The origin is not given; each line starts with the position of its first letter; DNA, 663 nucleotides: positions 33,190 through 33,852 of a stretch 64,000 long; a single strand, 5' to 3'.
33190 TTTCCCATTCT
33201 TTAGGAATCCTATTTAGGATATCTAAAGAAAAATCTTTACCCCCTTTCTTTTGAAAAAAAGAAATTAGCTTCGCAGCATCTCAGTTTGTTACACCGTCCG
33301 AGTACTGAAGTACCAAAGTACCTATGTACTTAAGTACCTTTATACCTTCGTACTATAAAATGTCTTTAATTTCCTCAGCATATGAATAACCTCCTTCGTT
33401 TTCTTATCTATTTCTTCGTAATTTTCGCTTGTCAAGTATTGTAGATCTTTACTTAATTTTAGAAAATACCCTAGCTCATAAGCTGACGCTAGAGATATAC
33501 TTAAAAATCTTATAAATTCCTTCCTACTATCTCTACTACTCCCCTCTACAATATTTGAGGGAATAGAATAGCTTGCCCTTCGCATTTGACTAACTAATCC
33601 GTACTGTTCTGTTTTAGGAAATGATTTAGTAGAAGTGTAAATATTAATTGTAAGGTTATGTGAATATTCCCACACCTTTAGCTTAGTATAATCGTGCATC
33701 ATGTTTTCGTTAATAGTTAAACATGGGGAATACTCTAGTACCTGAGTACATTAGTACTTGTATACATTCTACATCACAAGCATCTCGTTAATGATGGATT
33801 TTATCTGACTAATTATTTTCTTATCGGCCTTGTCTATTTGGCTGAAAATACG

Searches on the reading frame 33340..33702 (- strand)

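Call 50: search_protein_families(library=pfam, proteins=[window:33340-33702:-], max_evalue=0.001)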
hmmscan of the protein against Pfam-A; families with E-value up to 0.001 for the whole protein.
window:33340-33702:- (120 aa): 2 families
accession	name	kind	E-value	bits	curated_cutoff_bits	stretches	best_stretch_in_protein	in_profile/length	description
PF05635.17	23S_rRNA_IVP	-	1.3e-38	131.9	33.8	1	7-110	2-105/106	23S rRNA-intervening sequence protein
PF22296.2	bAvd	-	1e-07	32.8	40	1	17-112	10-103/107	bAvd-like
